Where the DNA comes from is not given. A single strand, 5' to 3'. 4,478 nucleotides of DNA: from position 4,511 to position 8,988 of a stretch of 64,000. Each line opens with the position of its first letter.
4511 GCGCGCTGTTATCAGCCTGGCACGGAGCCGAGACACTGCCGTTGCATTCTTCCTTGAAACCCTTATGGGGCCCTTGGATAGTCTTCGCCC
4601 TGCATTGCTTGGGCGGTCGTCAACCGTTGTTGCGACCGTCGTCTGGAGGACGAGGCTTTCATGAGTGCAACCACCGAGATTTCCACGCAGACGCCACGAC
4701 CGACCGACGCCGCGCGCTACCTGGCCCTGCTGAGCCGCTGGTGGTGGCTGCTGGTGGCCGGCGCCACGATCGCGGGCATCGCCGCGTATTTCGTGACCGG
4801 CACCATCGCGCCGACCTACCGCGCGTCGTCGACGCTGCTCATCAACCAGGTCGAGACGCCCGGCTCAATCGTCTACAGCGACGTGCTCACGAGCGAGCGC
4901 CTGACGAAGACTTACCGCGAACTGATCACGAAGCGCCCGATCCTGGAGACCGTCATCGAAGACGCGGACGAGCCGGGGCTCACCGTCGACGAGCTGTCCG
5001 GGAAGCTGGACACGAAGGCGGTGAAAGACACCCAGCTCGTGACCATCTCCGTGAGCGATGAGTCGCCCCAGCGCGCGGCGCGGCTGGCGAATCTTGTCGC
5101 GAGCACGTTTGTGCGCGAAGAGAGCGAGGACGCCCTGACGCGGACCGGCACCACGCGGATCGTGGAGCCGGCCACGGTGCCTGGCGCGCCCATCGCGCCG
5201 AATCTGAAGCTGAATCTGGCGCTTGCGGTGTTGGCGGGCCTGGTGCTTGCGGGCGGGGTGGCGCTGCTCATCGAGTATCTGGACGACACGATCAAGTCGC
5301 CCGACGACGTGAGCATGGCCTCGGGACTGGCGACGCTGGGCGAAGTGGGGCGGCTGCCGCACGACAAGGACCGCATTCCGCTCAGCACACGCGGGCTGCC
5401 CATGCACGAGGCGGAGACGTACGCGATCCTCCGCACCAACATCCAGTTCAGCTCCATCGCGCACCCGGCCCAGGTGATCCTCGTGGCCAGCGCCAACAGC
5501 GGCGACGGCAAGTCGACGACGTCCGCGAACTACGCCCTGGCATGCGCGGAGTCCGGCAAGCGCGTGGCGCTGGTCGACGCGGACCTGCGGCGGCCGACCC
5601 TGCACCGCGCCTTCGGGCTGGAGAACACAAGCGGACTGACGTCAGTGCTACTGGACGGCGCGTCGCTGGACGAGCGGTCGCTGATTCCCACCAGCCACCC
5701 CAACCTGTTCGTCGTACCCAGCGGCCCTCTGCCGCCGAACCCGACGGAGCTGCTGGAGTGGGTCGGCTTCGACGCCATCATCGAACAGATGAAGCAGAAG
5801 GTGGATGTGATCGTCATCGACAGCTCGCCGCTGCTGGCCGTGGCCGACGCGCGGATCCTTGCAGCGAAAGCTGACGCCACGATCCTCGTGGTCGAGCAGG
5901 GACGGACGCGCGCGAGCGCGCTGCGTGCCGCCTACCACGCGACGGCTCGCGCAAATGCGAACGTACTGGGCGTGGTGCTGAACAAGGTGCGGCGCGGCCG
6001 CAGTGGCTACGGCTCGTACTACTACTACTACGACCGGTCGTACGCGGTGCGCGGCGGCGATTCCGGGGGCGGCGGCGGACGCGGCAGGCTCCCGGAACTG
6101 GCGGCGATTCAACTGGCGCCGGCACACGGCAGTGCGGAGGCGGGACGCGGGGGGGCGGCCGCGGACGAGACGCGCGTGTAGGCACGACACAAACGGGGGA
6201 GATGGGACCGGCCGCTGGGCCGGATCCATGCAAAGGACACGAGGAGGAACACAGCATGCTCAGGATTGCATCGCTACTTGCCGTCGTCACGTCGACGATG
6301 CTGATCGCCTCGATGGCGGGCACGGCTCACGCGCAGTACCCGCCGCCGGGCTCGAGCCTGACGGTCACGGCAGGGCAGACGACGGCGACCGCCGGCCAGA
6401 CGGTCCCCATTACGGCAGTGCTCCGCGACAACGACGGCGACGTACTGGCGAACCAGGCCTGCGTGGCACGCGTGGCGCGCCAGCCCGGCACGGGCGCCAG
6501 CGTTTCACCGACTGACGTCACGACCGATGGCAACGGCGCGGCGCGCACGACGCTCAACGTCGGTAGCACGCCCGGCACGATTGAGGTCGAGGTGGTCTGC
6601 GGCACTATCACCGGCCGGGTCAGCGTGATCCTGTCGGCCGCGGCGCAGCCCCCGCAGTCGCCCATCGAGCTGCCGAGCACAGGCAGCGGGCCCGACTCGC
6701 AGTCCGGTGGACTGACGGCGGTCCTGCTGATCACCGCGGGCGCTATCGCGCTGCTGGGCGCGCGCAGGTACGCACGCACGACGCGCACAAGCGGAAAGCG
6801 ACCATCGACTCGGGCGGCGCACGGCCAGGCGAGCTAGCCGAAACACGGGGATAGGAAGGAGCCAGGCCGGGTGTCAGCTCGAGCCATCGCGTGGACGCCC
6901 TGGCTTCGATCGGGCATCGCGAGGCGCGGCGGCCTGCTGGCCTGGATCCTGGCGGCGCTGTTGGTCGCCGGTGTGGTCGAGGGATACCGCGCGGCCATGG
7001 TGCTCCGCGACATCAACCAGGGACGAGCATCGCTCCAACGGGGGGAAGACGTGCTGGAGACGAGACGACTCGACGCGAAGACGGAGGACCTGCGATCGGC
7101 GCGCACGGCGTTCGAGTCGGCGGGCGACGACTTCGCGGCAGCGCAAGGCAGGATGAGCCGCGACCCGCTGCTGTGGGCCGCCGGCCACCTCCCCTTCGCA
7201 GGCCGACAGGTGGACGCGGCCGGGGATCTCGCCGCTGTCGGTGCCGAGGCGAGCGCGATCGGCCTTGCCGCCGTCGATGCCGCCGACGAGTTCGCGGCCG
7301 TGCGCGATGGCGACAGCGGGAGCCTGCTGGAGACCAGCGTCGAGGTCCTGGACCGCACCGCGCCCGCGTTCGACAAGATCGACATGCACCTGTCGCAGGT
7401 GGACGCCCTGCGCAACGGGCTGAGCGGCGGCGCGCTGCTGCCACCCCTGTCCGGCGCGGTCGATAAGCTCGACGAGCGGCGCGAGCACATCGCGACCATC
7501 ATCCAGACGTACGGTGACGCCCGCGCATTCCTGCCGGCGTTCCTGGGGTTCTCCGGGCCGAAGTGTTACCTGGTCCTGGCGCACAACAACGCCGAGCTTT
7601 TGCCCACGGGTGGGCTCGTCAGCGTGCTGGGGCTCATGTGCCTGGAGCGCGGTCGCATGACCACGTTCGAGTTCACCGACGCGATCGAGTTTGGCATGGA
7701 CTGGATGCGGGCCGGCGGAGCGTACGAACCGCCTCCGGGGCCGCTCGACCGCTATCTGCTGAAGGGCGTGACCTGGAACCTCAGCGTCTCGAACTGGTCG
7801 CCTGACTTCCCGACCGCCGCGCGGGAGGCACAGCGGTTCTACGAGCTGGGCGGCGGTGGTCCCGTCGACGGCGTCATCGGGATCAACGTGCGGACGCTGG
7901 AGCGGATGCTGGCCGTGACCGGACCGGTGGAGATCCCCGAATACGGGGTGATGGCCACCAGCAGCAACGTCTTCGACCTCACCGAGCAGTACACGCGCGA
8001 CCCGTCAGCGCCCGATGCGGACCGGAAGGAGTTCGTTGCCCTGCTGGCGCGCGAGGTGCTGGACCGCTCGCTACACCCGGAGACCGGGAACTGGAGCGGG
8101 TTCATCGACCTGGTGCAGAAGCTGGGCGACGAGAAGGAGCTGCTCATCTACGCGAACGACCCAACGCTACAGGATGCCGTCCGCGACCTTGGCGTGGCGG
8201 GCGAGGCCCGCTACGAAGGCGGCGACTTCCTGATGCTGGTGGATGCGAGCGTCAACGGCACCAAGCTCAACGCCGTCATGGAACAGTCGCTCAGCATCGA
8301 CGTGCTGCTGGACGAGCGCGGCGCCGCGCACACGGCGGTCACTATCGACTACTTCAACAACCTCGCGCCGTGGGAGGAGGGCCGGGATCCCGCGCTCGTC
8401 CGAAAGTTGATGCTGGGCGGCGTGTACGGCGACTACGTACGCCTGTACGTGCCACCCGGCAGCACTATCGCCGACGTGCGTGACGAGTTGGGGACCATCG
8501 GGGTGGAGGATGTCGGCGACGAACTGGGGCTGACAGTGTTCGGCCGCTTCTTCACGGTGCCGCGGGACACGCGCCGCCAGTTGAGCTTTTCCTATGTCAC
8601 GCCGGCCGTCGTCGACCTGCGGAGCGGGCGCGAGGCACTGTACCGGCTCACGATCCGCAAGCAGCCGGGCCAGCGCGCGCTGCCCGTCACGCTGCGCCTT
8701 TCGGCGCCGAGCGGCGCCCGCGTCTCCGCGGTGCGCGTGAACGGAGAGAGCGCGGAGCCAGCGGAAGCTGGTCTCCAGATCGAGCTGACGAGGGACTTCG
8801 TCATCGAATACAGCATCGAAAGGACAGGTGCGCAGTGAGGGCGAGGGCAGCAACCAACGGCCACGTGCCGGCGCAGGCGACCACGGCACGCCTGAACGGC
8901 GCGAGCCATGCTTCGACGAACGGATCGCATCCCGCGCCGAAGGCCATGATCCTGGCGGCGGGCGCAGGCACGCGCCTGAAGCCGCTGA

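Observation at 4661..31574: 27-kb Wzx/Wzy-dependent glycan locus with dual nucleotide-sugar pathways, five SAM methyltransferases and an embedded LPXTG protein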

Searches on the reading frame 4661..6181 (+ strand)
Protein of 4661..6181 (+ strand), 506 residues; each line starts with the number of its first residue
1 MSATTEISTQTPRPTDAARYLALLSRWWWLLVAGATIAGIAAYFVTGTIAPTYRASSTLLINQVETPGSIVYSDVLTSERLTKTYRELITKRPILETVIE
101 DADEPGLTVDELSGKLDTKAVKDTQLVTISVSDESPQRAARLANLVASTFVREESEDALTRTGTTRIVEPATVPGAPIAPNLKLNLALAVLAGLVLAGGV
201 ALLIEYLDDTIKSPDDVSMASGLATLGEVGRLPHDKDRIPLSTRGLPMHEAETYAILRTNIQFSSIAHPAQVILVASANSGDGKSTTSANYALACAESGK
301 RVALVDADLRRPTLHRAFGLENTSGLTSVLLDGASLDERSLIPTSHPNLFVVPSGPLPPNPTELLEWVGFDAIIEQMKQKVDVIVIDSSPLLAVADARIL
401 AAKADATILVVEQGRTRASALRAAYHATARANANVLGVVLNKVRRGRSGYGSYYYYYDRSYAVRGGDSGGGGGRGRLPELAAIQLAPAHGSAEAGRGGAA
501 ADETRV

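Call 7: search_protein_families(library=pfam, proteins=[window:4661-6181:+], max_evalue=0.001)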
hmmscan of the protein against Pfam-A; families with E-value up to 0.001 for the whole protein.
window:4661-6181:+ (506 aa): 6 families
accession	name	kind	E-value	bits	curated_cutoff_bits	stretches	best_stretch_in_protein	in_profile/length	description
PF10609.15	ParA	-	1.5e-12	47.9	27.1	1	271-441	4-173/246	NUBPL iron-transfer P-loop NTPase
PF01656.29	CbiA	-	6e-12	46.1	25.4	1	273-447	1-87/125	CobQ/CobB/MinD/ParA nucleotide binding domain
PF13614.12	AAA_31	-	1.8e-11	44.7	27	1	271-413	2-149/177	AAA domain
PF09140.17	MipZ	-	1.4e-08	34.8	20.7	1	272-407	2-125/262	ATPase MipZ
PF13807.11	GNVR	-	7.5e-06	26.2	27.7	1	159-203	35-79/82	G-rich domain on putative tyrosine kinase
PF02706.20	Wzz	-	1.1e-05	26.1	25.5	1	20-101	8-90/91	Chain length determinant protein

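Call 10: search_protein_families(library=ncbifam, proteins=[window:4661-6181:+], max_evalue=0.00001)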
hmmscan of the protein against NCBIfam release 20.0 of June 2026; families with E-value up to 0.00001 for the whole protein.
window:4661-6181:+ (506 aa): 17 families
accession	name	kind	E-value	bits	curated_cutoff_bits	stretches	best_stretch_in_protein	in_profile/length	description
TIGR01007.1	eps_fam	subfamily_domain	2.8e-55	187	108.05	1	252-456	1-203/204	polysaccharide biosynthesis tyrosine autokinase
TIGR01005.1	eps_transp_fam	subfamily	6.6e-44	150.2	411.7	2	251-460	527-735/754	exopolysaccharide transport protein family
NF008568.0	PRK11519.1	equivalog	6.5e-38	130.4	1068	1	254-460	510-714/720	tyrosine-protein kinase Wzc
TIGR03018.1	pepcterm_TyrKin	hypoth_equivalog_domain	3.1e-35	121.4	230.65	1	266-441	31-207/207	XrtA-associated tyrosine autokinase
NF007350.0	PRK09841.1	equivalog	3.5e-34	118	1248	1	252-462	513-723/726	tyrosine-protein kinase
TIGR03029.1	EpsG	equivalog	4.2e-34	117.9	313.8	1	250-441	83-273/274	chain length determinant protein tyrosine kinase EpsG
TIGR01006.1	polys_exp_MPA1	subfamily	2e-30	105.9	296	1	34-230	31-222/226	CspC family polysaccharide chain length determinant protein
TIGR01969.1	minD_arch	subfamily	6.6e-16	58.2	201.75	1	272-445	2-172/251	cell division ATPase MinD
TIGR03007.1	pepcterm_ChnLen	equivalog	8.7e-15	53.9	278.85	1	164-232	395-463/498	XrtA system polysaccharide chain length determinant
TIGR01968.1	minD_bact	equivalog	3.5e-12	46.2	212.9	1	270-412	1-142/261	septum site-determining protein MinD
TIGR03017.1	EpsF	equivalog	2.8e-09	36.2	422.75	1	165-229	379-443/444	chain length determinant protein EpsF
TIGR03815.1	CpaE_hom_Actino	equivalog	6.3e-09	35.4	154.45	1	246-439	89-280/340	septum site-determining protein Ssd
NF041136.1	MrpORP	equivalog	1.8e-08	34.1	450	1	271-369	6-96/365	iron-sulfur cluster carrier protein MrpORP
NF041546.1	ParA_partition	equivalog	3.4e-08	33.3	180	0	272-310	1-39/203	ParA family partition ATPase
NF047398.1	AAA_KGGVGR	domain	1.1e-07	32.4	90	1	271-337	3-72/190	KGGVGR-motif variant AAA ATPase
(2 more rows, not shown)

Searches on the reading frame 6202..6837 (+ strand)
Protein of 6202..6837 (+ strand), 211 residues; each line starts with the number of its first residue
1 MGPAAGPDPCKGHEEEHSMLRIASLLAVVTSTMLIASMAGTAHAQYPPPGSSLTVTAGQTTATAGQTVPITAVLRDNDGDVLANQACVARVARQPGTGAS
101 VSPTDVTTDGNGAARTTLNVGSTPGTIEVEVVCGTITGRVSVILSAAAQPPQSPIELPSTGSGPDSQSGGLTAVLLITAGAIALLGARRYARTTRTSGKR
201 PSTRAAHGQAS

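Call 7: search_protein_families(library=pfam, proteins=[window:6202-6837:+], max_evalue=0.001)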
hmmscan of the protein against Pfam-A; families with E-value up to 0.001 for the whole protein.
window:6202-6837:+ (211 aa): 2 families
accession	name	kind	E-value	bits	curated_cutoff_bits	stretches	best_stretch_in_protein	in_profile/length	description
PF02369.22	Big_1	-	2.9e-05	24.5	34.9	1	51-135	2-83/93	Bacterial Ig-like domain (group 1)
PF09134.16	Invasin_D3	-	0.00024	22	33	1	51-134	5-84/98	Invasin, domain 3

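Call 10: search_protein_families(library=ncbifam, proteins=[window:6202-6837:+], max_evalue=0.00001)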
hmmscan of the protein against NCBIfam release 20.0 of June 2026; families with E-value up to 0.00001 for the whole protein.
window:6202-6837:+ (211 aa): 0 families

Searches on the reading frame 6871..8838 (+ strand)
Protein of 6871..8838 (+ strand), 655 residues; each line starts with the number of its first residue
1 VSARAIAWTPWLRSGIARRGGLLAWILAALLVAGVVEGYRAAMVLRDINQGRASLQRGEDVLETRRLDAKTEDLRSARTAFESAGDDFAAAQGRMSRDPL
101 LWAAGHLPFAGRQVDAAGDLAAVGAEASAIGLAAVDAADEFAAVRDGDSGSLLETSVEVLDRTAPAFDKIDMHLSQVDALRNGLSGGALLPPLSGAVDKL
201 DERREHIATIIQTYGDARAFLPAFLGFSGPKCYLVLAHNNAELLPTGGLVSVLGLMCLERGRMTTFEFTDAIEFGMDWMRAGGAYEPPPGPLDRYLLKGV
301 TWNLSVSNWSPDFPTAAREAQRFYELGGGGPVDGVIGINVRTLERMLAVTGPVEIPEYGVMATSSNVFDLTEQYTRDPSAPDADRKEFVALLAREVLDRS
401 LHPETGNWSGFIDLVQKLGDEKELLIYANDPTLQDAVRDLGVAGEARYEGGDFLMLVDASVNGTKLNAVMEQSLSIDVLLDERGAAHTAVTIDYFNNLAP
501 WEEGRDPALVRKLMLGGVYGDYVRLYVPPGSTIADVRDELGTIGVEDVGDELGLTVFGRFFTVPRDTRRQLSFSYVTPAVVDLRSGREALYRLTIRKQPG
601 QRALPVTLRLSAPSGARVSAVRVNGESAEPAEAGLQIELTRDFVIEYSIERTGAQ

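Call 7: search_protein_families(library=pfam, proteins=[window:6871-8838:+], max_evalue=0.001)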
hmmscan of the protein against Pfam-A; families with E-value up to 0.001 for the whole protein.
window:6871-8838:+ (655 aa): 1 family
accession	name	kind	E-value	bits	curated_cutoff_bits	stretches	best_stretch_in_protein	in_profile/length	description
PF13196.11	DUF4012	-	3.5e-25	89.6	28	1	229-372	2-140/144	Protein of unknown function (DUF4012)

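Call 10: search_protein_families(library=ncbifam, proteins=[window:6871-8838:+], max_evalue=0.00001)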
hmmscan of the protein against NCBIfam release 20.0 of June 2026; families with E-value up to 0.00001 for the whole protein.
window:6871-8838:+ (655 aa): 0 families

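Call 78: predict_structure(protein=window:6871-8838:+)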
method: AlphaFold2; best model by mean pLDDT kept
length: 655 residues; sequences in the alignment: 1
mean_pLDDT: 39.3   pTM: 0.29
mean pLDDT of the five models: 39.3, 35.6, 35.0, 33.9, 28.5
residues with pLDDT >= 90: 0; 70-90: 9; 50-70: 101; < 50: 545
segments of 3 or more residues with pLDDT < 50: 1-69, 93-111, 144-153, 155-157, 166-168, 173-175, 183-587
pLDDT, mean of each block of 10 residues (from residue 1): 31 41 43 43 41 36 36 50 53 46 43 51 52 52 44 46 48 50 46 40 41 34 33 33 28 35 33 32 29 28 30 38 37 29 34 31 32 38 39 38 35 38 34 39 32 29 31 27 27 26 30 28 31 38 33 31 33 33 46 53 54 61 72 55 64 50
secondary structure, 60 per line:
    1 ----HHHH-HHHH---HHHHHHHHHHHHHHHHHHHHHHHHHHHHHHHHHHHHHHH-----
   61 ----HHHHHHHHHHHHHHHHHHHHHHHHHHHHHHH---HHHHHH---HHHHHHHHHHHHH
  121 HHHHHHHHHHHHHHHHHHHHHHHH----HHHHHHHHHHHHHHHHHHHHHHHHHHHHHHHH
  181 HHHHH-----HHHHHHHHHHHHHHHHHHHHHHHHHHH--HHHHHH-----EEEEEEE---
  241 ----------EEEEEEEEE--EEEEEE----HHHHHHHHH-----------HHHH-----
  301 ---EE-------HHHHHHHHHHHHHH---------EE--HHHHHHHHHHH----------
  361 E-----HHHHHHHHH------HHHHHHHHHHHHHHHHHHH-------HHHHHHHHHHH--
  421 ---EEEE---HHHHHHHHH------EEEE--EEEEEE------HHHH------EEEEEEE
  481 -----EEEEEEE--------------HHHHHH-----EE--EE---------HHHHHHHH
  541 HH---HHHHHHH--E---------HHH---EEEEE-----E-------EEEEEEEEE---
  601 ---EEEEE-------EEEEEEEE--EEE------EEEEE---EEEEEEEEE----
elements in order: H5-8 H10-13 H17-55 H65-95 H99-104 H108-144 H149-185 H191-217 H220-225 E231-237 E251-259 E262-267 H272-280 H292-295 H313-326 H340-350 H367-375 H382-400 H408-418 E424-427 H431-439 E446-449 E452-457 H464-467 E474-480 E486-492 H507-512 H533-542 H546-552 E571-575 E589-597 E604-608 E616-623 E626-628 E635-639 E643-651
